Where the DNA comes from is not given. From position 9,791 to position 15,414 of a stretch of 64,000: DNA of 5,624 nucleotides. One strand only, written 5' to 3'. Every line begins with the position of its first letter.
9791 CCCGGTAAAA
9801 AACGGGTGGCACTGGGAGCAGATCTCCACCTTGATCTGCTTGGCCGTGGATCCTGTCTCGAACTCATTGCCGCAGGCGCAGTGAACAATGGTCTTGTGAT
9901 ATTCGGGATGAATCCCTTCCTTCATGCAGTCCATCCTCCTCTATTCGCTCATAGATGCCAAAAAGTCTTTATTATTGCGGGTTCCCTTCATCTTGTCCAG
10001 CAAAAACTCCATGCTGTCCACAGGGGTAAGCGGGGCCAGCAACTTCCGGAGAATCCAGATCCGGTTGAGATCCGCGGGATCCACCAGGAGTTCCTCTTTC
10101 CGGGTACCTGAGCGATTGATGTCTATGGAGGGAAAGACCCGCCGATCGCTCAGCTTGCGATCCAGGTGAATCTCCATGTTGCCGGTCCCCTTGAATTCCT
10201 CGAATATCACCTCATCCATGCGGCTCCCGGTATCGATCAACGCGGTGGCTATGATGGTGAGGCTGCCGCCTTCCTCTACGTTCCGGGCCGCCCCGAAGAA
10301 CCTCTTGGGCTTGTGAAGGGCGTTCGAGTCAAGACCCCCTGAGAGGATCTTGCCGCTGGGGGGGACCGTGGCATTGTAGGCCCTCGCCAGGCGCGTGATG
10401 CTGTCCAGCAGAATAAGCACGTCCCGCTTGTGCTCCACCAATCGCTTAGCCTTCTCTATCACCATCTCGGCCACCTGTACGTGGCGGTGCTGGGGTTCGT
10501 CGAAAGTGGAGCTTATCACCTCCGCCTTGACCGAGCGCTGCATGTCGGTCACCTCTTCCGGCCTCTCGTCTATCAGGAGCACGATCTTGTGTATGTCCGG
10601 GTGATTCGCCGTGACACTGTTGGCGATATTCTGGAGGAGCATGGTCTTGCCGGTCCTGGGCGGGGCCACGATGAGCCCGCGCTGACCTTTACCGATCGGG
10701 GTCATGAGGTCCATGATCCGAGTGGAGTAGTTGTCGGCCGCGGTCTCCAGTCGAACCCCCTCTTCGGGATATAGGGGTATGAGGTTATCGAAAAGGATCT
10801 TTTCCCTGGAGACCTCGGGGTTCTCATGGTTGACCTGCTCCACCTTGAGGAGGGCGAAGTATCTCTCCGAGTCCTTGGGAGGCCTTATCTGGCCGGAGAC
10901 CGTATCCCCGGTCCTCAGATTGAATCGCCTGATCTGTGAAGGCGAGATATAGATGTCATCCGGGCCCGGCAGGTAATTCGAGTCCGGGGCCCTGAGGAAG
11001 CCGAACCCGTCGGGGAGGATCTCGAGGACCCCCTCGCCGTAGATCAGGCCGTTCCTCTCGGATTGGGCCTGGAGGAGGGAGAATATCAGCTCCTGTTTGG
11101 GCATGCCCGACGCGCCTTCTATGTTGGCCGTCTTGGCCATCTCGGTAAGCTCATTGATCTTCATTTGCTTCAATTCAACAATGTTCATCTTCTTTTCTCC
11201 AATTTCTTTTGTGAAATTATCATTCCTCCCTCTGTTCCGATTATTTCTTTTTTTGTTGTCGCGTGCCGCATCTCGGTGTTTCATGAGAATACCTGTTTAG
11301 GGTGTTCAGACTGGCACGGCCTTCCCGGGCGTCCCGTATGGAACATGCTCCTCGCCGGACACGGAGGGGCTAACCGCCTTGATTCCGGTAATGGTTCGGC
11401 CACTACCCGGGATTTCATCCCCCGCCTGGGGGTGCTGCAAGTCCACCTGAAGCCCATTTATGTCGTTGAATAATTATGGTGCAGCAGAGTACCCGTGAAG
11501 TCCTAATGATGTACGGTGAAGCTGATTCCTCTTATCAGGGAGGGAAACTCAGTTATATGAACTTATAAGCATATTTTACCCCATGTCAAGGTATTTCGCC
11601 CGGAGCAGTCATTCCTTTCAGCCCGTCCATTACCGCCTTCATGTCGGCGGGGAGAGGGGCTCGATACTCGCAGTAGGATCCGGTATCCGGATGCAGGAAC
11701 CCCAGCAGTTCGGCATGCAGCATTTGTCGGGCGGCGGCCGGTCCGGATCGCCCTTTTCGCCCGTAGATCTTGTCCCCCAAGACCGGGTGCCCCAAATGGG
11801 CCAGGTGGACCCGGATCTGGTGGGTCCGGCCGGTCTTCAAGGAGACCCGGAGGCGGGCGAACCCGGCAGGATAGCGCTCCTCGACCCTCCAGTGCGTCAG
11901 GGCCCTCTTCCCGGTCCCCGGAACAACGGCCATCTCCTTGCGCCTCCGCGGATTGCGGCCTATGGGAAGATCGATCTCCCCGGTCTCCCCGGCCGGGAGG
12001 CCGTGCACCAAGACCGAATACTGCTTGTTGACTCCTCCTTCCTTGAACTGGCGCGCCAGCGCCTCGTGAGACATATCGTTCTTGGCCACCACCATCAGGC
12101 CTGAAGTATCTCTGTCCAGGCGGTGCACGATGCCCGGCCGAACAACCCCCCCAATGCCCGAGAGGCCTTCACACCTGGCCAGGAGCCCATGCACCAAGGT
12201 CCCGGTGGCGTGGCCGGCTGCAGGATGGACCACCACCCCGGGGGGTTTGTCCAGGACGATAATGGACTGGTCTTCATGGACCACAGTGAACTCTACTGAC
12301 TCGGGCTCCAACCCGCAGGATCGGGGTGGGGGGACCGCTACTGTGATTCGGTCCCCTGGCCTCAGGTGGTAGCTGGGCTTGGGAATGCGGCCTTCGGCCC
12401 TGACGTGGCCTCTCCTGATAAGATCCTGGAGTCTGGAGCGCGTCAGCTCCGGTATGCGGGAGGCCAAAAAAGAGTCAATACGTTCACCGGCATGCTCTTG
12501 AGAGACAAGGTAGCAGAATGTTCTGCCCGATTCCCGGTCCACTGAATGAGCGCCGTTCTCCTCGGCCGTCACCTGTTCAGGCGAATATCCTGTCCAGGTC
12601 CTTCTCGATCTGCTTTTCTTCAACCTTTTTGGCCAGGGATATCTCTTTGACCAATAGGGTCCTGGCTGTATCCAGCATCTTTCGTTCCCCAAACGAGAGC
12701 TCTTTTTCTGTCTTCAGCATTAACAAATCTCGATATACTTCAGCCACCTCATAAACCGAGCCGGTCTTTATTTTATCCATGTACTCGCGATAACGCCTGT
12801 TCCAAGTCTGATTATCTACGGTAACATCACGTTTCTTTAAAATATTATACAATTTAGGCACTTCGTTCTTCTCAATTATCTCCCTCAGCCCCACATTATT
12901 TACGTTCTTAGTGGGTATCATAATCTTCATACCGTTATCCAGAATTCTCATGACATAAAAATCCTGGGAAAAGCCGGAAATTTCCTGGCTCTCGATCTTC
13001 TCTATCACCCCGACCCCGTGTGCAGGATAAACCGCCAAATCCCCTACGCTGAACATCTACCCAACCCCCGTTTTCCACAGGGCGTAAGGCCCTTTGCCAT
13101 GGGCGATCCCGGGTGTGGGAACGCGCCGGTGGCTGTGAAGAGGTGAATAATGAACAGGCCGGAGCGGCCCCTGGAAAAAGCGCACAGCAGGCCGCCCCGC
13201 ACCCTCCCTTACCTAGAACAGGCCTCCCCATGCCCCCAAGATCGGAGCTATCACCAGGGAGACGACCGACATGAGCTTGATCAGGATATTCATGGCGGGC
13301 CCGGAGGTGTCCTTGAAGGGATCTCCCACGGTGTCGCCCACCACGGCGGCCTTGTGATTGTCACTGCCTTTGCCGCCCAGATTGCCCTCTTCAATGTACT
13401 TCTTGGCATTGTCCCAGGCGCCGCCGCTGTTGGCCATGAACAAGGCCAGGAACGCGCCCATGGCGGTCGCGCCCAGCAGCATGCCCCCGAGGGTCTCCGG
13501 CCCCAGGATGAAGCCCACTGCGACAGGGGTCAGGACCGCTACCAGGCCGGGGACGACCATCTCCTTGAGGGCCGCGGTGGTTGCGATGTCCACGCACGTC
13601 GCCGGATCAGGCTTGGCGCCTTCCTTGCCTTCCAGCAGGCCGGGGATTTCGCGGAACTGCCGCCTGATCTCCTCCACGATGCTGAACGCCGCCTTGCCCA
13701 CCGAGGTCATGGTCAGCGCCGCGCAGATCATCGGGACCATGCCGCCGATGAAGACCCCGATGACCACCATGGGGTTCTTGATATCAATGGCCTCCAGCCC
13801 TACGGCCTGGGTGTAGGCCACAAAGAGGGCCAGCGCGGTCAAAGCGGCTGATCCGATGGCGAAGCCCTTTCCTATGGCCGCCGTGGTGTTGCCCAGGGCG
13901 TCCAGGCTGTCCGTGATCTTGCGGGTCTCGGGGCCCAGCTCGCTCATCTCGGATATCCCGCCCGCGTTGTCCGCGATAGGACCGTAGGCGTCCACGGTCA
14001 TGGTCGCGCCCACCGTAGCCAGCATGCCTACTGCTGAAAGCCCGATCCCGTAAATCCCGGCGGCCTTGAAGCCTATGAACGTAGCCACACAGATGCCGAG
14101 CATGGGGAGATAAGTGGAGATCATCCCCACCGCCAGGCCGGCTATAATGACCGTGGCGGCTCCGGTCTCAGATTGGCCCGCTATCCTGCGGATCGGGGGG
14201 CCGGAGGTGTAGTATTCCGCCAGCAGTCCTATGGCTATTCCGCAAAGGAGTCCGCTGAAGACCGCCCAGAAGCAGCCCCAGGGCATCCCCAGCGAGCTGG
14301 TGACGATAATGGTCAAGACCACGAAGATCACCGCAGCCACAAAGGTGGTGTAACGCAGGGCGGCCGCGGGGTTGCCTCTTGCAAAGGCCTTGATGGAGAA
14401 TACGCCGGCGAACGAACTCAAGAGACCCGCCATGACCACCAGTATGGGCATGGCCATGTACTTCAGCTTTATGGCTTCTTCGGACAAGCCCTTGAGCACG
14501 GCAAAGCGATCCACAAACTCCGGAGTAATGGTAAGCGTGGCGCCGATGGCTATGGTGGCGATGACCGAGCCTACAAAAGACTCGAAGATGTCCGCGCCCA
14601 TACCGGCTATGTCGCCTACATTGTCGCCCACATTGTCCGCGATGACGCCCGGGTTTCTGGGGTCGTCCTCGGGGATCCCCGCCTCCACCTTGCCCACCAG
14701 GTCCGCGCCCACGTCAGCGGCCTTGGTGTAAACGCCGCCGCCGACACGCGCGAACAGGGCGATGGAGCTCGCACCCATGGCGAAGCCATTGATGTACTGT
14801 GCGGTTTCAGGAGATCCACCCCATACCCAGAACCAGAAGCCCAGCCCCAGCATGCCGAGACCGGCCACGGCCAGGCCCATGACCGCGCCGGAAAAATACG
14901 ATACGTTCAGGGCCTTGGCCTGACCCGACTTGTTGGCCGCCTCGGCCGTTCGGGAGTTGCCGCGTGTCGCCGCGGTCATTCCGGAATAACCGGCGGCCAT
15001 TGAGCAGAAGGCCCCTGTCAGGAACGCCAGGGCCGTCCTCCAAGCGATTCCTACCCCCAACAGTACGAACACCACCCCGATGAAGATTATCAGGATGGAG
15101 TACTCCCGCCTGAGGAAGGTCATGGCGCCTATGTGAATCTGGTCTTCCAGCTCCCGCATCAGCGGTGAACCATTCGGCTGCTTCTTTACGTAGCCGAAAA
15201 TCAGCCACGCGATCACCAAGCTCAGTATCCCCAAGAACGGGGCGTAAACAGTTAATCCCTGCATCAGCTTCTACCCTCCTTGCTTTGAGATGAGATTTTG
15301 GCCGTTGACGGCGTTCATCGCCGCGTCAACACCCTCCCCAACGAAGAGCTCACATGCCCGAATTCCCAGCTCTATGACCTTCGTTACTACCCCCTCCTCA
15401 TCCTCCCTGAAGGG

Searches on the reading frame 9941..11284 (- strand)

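Call 25: search_protein_families(library=pfam, proteins=[window:9941-11284:-], max_evalue=0.00001)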
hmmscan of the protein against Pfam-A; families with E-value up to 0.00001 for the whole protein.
window:9941-11284:- (447 aa): 3 families
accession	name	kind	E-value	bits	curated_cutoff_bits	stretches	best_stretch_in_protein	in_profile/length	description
PF07497.18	Rho_RNA_bind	-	1.9e-35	120.9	27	1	84-157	2-73/73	Rho termination factor, RNA-binding domain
PF00006.31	ATP-synt_ab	-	3.2e-26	92.7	29.5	1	189-392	3-211/213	ATP synthase alpha/beta family, nucleotide-binding domain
PF07498.18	Rho_N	-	2.4e-16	59.8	24.9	1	37-79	1-43/43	Rho termination factor, N-terminal domain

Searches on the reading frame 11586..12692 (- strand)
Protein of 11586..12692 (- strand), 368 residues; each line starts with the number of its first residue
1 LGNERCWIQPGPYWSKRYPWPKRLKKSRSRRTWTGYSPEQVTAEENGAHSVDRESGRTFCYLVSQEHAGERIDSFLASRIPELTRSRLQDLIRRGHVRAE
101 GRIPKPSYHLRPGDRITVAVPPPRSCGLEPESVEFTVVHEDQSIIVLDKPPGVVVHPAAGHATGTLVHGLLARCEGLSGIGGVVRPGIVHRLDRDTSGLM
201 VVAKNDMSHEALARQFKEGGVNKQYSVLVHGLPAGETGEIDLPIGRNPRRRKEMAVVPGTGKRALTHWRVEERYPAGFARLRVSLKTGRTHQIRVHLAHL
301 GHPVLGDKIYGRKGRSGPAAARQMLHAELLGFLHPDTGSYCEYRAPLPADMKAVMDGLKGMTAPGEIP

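Call 25: search_protein_families(library=pfam, proteins=[window:11586-12692:-], max_evalue=0.00001)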
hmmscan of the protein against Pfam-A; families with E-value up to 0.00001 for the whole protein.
window:11586-12692:- (368 aa): 2 families
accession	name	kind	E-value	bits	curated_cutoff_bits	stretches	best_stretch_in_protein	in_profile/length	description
PF00849.27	PseudoU_synth_2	-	3.3e-31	109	26.8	1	144-299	2-152/152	RNA pseudouridylate synthase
PF01479.30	S4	-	3e-07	30.5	22.8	1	70-116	1-48/48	S4 domain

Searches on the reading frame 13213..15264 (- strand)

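Call 25: search_protein_families(library=pfam, proteins=[window:13213-15264:-], max_evalue=0.00001)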
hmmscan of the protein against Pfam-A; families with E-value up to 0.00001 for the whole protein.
window:13213-15264:- (683 aa): 1 family
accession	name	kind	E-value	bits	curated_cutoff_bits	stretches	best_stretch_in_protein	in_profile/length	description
PF03030.21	H_PPase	-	2e-259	863.1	29.7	1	13-672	1-645/645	Inorganic H+ pyrophosphatase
